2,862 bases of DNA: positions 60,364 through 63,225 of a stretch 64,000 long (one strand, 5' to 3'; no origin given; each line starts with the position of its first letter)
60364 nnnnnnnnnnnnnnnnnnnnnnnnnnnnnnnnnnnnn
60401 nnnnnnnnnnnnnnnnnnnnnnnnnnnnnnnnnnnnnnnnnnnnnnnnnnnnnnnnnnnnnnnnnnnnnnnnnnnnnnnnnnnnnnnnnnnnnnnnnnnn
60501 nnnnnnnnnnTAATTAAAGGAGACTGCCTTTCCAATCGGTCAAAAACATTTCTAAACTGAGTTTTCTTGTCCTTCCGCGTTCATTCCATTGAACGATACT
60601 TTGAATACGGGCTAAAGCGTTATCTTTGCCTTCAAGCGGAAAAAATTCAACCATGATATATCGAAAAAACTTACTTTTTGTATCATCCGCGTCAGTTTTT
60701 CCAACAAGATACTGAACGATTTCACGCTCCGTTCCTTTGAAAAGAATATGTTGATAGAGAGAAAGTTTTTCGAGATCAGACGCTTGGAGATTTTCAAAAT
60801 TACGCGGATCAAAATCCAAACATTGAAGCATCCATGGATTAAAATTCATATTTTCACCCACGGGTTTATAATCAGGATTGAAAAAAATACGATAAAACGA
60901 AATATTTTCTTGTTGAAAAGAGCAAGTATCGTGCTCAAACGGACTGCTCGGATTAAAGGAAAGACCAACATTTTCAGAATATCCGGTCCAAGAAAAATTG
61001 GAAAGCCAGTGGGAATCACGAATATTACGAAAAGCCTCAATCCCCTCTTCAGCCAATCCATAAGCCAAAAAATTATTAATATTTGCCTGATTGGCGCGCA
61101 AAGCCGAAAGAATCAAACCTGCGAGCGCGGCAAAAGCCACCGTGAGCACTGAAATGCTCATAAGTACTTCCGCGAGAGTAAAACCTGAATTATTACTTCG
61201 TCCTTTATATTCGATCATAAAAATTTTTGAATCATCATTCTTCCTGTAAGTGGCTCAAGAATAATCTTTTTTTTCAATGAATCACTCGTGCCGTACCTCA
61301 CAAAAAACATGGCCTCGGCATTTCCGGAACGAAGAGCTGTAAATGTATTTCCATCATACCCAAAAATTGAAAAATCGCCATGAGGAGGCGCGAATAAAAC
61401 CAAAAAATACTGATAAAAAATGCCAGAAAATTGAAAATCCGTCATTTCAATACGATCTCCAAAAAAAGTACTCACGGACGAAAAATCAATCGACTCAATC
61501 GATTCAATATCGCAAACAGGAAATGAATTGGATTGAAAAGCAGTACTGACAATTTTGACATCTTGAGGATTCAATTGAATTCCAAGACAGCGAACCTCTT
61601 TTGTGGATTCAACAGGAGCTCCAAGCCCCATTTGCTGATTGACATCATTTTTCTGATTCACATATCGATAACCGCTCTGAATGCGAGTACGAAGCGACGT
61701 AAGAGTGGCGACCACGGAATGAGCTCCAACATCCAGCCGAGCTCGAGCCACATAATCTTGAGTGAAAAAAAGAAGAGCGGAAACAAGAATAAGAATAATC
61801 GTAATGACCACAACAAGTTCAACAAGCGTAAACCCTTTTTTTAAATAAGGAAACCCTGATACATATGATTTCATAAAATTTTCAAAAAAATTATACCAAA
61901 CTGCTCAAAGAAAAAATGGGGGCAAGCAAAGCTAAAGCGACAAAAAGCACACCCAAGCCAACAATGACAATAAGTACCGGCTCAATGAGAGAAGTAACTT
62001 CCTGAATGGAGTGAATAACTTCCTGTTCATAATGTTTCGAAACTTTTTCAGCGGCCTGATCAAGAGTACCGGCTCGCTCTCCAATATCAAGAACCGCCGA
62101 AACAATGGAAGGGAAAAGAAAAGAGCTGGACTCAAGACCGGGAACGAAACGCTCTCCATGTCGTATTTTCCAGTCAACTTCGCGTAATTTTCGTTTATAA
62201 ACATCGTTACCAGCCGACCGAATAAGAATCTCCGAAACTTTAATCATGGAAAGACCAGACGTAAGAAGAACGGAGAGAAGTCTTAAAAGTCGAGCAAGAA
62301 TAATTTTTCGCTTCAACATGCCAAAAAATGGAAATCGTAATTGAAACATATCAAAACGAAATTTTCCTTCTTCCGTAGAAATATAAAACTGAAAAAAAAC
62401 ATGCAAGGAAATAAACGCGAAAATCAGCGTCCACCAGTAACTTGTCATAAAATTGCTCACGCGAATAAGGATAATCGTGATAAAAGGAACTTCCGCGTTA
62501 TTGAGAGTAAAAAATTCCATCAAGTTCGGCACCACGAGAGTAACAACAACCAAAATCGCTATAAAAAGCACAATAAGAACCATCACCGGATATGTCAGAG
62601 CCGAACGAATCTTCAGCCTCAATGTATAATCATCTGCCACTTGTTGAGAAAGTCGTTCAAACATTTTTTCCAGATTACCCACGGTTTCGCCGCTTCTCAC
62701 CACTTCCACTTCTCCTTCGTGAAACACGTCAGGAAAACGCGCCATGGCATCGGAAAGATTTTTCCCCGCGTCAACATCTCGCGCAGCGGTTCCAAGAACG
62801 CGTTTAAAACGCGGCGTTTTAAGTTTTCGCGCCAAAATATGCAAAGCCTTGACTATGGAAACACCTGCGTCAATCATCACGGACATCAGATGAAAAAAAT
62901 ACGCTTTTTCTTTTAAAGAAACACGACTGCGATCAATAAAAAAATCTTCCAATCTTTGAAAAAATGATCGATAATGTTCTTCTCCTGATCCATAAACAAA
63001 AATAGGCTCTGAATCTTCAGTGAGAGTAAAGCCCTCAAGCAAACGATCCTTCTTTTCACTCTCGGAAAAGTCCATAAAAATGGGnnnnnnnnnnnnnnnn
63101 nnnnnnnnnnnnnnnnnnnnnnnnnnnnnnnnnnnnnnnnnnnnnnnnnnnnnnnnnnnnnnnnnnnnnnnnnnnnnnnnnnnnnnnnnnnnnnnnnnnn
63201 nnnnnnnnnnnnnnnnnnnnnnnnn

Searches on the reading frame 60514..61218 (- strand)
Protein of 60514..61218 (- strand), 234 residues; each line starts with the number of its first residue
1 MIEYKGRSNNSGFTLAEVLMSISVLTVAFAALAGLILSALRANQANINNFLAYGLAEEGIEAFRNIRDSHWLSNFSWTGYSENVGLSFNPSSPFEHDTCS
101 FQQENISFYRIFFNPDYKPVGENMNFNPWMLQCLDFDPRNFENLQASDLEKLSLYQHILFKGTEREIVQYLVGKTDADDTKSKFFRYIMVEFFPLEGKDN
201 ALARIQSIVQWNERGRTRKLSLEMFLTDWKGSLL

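Call 46: search_protein_families(library=pfam, proteins=[window:60514-61218:-], max_evalue=0.001)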
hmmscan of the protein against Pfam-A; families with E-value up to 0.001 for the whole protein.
window:60514-61218:- (234 aa): 1 family
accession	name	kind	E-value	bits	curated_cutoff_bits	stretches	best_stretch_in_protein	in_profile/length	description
PF07963.17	N_methyl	-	3e-05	23.9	21.2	1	7-32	1-26/27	Prokaryotic N-terminal methylation motif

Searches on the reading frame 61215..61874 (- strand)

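Call 46: search_protein_families(library=pfam, proteins=[window:61215-61874:-], max_evalue=0.001)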
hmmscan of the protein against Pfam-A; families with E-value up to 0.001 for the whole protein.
window:61215-61874:- (219 aa): 1 family
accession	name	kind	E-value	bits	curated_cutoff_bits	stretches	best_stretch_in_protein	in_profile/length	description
PF07963.17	N_methyl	-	1.7e-06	27.8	21.2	1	12-35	4-27/27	Prokaryotic N-terminal methylation motif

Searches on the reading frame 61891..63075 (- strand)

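Call 46: search_protein_families(library=pfam, proteins=[window:61891-63075:-], max_evalue=0.001)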
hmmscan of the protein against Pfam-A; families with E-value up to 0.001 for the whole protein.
window:61891-63075:- (394 aa): 1 family
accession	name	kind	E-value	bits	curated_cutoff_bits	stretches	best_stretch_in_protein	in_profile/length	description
PF00482.28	T2SSF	-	3.8e-51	172.7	25.2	2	60-183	1-125/125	Type II secretion system (T2SS), protein F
